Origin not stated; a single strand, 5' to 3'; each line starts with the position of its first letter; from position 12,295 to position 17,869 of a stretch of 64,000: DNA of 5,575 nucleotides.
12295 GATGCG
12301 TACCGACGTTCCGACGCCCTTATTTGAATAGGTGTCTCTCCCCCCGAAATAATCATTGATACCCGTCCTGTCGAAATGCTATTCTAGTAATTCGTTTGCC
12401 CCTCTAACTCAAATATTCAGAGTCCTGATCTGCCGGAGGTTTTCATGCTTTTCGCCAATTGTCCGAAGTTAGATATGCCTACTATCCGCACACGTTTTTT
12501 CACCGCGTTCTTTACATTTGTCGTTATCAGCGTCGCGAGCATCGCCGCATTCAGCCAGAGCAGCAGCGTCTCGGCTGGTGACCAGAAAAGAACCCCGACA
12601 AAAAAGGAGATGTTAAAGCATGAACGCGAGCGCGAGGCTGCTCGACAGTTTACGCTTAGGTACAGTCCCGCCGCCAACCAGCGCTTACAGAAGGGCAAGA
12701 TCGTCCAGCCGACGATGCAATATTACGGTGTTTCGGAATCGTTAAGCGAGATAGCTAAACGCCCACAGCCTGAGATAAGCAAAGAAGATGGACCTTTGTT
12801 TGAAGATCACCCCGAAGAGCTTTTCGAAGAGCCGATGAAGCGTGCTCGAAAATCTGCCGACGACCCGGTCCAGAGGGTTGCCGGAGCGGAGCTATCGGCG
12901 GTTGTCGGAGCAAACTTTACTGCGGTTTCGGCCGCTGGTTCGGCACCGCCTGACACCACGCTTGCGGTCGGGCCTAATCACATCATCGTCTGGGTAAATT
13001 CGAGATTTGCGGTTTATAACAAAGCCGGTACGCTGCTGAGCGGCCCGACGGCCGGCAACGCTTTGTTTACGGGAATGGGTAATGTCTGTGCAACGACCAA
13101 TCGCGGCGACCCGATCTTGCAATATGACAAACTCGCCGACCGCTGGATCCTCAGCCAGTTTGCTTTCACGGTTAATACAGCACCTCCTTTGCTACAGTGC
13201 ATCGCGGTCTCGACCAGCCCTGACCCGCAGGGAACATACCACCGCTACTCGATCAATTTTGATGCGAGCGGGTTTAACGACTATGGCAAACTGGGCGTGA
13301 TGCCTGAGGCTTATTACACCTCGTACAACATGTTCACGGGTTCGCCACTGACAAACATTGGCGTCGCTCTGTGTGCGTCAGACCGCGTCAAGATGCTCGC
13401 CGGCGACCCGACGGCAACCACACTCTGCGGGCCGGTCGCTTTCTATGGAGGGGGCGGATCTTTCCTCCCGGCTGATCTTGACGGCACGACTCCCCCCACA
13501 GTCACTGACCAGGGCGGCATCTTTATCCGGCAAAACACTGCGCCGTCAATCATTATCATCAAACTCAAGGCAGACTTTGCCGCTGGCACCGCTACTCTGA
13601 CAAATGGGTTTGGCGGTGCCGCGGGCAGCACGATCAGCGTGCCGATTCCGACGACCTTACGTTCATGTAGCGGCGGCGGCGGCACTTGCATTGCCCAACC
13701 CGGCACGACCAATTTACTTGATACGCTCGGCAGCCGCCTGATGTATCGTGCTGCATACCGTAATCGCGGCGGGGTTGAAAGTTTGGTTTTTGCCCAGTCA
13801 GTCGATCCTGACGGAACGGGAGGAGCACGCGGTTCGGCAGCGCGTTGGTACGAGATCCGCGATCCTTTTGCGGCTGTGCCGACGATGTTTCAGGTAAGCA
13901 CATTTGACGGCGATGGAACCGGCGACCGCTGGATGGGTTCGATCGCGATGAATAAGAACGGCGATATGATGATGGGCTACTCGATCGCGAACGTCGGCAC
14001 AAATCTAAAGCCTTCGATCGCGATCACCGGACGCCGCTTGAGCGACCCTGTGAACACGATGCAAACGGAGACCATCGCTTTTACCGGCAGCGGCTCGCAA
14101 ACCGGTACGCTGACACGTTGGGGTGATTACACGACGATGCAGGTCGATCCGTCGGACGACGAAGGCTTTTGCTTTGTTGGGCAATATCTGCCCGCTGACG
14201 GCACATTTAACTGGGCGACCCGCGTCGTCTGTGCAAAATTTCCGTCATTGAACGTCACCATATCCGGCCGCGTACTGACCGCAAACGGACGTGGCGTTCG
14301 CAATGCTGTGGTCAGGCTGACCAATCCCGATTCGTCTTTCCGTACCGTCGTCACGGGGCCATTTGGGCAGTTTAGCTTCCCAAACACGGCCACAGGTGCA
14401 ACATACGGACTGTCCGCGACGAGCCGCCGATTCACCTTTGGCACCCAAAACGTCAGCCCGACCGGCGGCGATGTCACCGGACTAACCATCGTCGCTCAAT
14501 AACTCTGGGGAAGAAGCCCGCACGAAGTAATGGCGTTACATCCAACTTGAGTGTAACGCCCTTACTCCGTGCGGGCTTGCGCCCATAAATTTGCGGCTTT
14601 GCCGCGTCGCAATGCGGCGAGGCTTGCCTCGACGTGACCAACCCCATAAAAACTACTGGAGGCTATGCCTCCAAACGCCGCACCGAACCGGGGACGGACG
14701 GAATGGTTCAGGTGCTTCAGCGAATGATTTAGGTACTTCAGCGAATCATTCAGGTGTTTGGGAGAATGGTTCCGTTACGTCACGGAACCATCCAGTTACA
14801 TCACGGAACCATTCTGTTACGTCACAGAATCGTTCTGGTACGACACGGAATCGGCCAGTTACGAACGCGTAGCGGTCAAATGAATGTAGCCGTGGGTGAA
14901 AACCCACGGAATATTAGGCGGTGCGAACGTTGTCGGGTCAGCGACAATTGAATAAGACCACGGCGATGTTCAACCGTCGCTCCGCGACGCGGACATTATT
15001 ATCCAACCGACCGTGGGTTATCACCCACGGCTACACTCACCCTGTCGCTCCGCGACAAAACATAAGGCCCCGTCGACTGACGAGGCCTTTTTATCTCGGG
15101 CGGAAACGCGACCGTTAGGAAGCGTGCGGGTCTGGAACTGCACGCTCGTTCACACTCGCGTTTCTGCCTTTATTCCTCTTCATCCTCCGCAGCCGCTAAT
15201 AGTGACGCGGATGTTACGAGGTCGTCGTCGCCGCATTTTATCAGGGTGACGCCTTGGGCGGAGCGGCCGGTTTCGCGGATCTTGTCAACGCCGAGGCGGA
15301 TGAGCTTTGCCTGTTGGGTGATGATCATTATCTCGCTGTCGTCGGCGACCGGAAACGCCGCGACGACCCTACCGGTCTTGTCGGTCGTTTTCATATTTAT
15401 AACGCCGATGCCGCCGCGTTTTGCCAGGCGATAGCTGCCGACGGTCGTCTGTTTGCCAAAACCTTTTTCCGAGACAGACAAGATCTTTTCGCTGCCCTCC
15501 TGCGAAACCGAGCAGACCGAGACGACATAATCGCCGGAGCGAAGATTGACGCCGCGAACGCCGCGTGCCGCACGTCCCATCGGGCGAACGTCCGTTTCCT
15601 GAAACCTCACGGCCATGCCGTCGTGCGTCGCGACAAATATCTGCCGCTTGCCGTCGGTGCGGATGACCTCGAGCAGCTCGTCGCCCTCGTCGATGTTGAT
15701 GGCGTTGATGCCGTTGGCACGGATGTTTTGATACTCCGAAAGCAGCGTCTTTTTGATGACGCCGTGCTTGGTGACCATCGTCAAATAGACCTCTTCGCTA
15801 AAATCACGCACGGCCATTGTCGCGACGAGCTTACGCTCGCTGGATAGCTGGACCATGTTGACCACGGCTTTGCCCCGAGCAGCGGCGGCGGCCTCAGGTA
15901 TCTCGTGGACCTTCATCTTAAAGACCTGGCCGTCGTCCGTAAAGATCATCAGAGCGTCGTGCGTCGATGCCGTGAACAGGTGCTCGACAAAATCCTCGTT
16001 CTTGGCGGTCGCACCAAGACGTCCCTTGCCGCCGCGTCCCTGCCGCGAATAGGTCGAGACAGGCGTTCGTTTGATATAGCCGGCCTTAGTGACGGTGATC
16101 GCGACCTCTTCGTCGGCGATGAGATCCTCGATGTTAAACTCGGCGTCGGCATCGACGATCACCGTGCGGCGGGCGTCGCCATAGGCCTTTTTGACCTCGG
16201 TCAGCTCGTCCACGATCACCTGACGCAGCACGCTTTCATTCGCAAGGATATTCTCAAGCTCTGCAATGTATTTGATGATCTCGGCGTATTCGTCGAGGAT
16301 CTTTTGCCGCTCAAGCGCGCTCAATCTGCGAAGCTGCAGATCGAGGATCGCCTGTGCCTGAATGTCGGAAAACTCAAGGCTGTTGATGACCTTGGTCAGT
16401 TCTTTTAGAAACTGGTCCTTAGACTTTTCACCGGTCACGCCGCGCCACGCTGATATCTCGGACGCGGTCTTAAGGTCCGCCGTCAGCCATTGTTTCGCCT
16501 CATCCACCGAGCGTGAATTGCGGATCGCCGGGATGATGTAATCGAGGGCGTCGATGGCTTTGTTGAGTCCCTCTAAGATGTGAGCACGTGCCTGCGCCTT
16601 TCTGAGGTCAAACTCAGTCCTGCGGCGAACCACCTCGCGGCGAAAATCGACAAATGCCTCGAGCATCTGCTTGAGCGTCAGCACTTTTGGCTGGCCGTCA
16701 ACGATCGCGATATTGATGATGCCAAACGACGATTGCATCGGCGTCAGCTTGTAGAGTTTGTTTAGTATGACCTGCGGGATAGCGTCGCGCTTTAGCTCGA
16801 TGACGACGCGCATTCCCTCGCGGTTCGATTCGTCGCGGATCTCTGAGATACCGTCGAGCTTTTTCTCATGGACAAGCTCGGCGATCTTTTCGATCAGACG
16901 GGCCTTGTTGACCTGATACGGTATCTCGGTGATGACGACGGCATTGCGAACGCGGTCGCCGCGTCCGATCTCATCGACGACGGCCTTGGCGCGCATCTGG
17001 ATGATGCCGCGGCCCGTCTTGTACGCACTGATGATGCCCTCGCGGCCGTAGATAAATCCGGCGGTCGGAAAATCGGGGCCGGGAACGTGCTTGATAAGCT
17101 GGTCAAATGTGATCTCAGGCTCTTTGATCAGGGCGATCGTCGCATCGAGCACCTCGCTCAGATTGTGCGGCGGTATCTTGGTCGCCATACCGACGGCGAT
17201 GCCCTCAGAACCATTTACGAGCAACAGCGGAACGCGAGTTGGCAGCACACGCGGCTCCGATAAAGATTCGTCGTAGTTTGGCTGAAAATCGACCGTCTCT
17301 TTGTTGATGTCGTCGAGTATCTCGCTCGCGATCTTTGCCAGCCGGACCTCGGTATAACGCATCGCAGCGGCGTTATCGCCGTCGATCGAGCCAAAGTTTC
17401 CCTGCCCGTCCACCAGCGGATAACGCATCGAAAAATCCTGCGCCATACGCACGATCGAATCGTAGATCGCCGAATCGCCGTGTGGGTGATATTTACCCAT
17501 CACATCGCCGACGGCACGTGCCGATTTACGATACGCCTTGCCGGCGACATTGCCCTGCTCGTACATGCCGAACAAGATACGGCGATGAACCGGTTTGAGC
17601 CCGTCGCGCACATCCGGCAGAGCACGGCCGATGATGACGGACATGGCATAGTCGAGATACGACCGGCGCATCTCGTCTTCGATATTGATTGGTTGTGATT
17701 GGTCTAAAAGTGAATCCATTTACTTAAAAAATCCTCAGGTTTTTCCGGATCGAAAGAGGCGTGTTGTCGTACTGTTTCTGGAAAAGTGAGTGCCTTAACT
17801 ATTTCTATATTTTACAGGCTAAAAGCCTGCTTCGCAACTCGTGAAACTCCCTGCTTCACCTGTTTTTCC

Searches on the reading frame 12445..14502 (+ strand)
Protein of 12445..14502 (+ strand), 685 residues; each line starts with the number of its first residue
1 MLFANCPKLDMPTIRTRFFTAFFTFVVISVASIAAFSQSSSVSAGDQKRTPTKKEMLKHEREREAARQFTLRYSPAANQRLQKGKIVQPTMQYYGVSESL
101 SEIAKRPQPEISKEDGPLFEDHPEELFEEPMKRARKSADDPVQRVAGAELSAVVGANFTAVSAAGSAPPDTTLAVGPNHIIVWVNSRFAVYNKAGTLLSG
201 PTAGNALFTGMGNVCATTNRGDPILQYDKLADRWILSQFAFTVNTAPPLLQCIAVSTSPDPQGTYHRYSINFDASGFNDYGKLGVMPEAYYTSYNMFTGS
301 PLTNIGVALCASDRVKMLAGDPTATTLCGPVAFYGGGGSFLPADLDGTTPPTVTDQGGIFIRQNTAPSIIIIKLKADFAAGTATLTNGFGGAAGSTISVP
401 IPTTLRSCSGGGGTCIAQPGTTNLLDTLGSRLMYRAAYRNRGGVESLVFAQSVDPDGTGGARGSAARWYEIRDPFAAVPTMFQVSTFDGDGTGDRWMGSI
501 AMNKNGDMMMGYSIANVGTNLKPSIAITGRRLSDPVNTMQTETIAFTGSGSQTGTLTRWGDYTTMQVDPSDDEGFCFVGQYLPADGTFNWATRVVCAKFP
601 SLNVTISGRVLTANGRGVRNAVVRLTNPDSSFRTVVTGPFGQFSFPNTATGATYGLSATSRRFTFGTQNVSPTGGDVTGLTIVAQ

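Call 43: search_protein_families(library=pfam, proteins=[window:12445-14502:+], max_evalue=0.001)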
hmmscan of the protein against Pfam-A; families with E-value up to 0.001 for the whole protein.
window:12445-14502:+ (685 aa): 1 family
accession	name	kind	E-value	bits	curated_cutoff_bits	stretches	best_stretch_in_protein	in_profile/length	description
PF13620.12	CarboxypepD_reg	-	1.2e-07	32.4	32.3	1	605-683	1-80/82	Carboxypeptidase regulatory-like domain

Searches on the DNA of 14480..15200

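Call 80: search_rna_families(source=window, start=14480, end=15200, threshold=evalue, max_evalue=0.01)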
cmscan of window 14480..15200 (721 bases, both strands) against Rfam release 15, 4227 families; matches with E-value up to 0.01: 0.
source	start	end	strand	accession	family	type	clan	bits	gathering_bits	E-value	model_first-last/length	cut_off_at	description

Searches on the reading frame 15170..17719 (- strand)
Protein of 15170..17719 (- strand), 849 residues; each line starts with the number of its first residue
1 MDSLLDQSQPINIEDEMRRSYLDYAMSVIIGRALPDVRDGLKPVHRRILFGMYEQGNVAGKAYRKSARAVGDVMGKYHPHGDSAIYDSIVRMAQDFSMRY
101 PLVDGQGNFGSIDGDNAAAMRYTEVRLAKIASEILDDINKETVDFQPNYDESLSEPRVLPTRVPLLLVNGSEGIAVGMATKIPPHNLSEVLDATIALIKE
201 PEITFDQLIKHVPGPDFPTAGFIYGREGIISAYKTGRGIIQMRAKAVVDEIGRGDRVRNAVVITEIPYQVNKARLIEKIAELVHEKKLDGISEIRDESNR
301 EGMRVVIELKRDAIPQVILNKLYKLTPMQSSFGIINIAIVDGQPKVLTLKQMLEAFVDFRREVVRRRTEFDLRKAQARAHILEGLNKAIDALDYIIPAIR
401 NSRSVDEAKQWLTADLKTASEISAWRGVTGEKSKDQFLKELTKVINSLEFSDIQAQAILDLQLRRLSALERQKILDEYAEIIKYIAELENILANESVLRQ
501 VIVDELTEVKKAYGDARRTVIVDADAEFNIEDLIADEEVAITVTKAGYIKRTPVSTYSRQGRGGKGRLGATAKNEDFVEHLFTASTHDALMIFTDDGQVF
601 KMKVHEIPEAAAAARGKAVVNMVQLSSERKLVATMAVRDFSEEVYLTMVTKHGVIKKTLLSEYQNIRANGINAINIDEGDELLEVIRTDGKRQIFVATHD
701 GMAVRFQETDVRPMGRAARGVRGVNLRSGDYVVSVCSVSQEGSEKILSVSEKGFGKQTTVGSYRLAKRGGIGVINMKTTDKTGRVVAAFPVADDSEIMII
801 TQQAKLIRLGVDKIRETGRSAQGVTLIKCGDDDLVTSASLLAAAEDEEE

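Call 43: search_protein_families(library=pfam, proteins=[window:15170-17719:-], max_evalue=0.001)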
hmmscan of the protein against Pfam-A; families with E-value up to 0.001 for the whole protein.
window:15170-17719:- (849 aa): 2 families
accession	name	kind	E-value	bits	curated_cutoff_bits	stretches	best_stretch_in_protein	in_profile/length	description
PF00521.26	DNA_topoisoIV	-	4.2e-166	553.5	31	1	32-506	1-431/432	DNA gyrase/topoisomerase IV, subunit A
PF03989.18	DNA_gyraseA_C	-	1.1e-64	214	27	6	693-735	2-44/48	DNA gyrase C-terminal domain, beta-propeller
